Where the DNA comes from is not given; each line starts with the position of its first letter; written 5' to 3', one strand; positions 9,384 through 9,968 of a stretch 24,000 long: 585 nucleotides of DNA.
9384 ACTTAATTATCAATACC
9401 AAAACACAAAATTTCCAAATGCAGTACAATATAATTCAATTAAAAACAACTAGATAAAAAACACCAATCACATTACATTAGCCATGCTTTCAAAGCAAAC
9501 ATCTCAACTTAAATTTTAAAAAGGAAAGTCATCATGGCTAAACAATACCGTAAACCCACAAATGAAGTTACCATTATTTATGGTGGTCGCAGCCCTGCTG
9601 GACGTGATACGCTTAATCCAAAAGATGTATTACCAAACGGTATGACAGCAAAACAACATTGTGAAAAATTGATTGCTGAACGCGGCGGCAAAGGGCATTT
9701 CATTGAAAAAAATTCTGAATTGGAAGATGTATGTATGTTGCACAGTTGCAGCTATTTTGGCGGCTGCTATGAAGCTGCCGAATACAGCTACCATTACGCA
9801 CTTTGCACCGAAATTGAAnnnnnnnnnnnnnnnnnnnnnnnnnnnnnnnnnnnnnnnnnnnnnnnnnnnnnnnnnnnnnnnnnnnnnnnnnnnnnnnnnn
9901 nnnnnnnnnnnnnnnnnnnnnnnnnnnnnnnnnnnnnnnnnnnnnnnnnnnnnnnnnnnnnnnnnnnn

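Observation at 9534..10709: Leaderless three-part protein with an intact GH19-like lysozyme warhead: candidate new lytic bacteriocin or effector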

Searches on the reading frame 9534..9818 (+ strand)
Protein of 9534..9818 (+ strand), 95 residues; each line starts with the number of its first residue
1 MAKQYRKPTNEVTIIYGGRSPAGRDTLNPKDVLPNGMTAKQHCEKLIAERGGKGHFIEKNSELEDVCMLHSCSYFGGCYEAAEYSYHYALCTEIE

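Call 60: predict_structure(alignment_id=A3)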
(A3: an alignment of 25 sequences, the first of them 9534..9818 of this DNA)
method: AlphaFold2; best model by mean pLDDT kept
length: 95 residues; sequences in the alignment: 25
mean_pLDDT: 87.9   pTM: 0.76
mean pLDDT of the five models: 87.9, 87.4, 85.6, 85.5, 84.6
residues with pLDDT >= 90: 50; 70-90: 41; 50-70: 4; < 50: 0
segments of 3 or more residues with pLDDT < 50: none
pLDDT, mean of each block of 10 residues (from residue 1): 79 87 86 92 94 92 92 84 92 76
secondary structure, 60 per line:
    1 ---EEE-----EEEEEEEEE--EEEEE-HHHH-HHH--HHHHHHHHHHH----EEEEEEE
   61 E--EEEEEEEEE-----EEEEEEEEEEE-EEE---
elements in order: E4-6 E12-20 E23-27 H29-32 H39-49 E54-61 E64-72 E78-88 E90-92

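Call 62: fold_search(model_id=the predicted structure, library=pdb)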
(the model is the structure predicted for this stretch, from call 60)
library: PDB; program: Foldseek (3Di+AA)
matches with E <= 10: 436; with E <= 0.001: 0
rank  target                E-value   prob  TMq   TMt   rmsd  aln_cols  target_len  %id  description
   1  3hqd_A                6.4e-01  0.06  0.20  0.07  18.1        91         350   14  Human kinesin Eg5 motor domain in complex with AMPPNP and Mg2+ (released 2009-12-08)
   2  7chq                  7.7e-01  0.14  0.28  0.29   9.2        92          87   15  AcrIE2 (released 2021-05-19)
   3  9o4g_B                8.6e-01  0.09  0.24  0.06  14.7       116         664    9  Cryo-EM structure of the CHSY3-CHPF1 chondroitin synthase heterodimer (released 2026-03-04)
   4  8glv_AK               1.0e+00  0.07  0.17  0.16   9.2        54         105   17  96-nm repeat unit of doublet microtubules from Chlamydomonas reinhardtii flagella (released 2023-05-31)
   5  5ol5_C                1.0e+00  0.06  0.20  0.15  12.9       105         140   14  Crystal structure of an inactivated Ssp SICLOPPS intein with CFAHPQ extein (released 2017-09-27)
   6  4dkk                  1.1e+00  0.05  0.17  0.16  10.7        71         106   18  The X-ray Crystal Structure of the Human STAU1 SSM-'RBD'5 Domain-Swapped Dimer (released 2013-03-20)
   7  7pvh_B                1.2e+00  0.13  0.31  0.18  12.5       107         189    7  Crystal structure of the folded domain of PorN (released 2022-05-18)
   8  2lc4_MODEL_1_A        1.2e+00  0.13  0.28  0.25  11.8        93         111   10  Solution Structure of PilP from Pseudomonas aeruginosa (released 2011-12-21)
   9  6iz8_C                1.2e+00  0.07  0.22  0.13  11.4       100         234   14  Crystal Structure of TagF from Pseudomonas aeruginosa (released 2019-12-18)
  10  3evx_A                1.3e+00  0.08  0.25  0.18  11.4        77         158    6  Crystal structure of the human E2-like ubiquitin-fold modifier conjugating enzyme 1 (Ufc1). Northeast Structural Genom (released 2008-10-21)
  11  3kpa_A                1.4e+00  0.16  0.25  0.17   4.1        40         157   12  Ubiquitin fold modifier conjugating enzyme from Leishmania major (probable) (released 2009-12-01)
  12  4aqv_C                1.4e+00  0.04  0.19  0.06  18.0        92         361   15  Model of human kinesin-5 motor domain (3HQD) and mammalian tubulin heterodimer (1JFF) docked into the 9.7-angstrom cry (released 2012-11-21)
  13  9glj                  1.5e+00  0.14  0.26  0.17   4.2        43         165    5  Crystal Structure of UFC1 T106A (released 2025-05-07)
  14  9glh                  1.5e+00  0.13  0.24  0.16   4.1        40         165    5  Crystal Structure of UFC1 T106S (released 2025-05-07)
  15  9i9n                  1.6e+00  0.10  0.27  0.19  10.3        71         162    8  Crystal Structure of UFC1 C116E & K108A (released 2025-05-07)
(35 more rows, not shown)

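Call 64: fold_search(model_id=the predicted structure, library=viral)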
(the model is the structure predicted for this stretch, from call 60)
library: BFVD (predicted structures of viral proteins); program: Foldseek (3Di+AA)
matches with E <= 10: 668; with E <= 0.001: 0
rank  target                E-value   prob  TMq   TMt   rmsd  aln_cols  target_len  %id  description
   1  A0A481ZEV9            2.6e-01  0.16  0.26  0.28   9.9        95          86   14  Uncharacterized protein [Pithovirus LCPAC403]
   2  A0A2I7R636            3.5e-01  0.28  0.30  0.31   7.8        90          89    7  (no name in the UniProt tables at hand)
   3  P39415                3.9e-01  0.08  0.20  0.17  15.5        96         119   11  Uncharacterized 13.8 kDa protein in motB-dexA intergenic region [Enterobacteria phage T4]
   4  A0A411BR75            4.1e-01  0.25  0.36  0.36   8.9        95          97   12  (no name in the UniProt tables at hand)
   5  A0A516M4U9            5.0e-01  0.11  0.23  0.12  13.6        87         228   13  (no name in the UniProt tables at hand)
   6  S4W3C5                5.0e-01  0.10  0.26  0.17   7.6        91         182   14  Uncharacterized protein [Pandoravirus salinus]
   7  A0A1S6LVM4            5.3e-01  0.33  0.27  0.38   4.8        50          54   12  Uncharacterized protein [Cruciviridae sp.]
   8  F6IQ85                6.0e-01  0.12  0.26  0.17  15.8       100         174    8  Uncharacterized protein [Flavobacterium phage FCV-1]
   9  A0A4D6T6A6            6.0e-01  0.10  0.24  0.20  14.3       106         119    8  (no name in the UniProt tables at hand)
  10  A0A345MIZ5            6.0e-01  0.08  0.20  0.17  13.7        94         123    6  Uncharacterized protein [Gordonia phage Daredevil]
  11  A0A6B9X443            6.3e-01  0.13  0.25  0.25  10.8        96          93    9  Uncharacterized protein [Escherichia phage tonnikala]
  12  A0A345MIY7            6.7e-01  0.30  0.37  0.35   6.2        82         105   13  Uncharacterized protein [Gordonia phage Daredevil]
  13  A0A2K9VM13            6.7e-01  0.06  0.19  0.14  15.6        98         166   11  Transcriptional regulator [Shigella phage Sf25]
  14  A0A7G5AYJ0            7.6e-01  0.21  0.25  0.32  11.9        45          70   18  (no name in the UniProt tables at hand)
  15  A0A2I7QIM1            8.5e-01  0.28  0.29  0.39   9.3        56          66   12  Uncharacterized protein [Bacillus phage Carmen17]
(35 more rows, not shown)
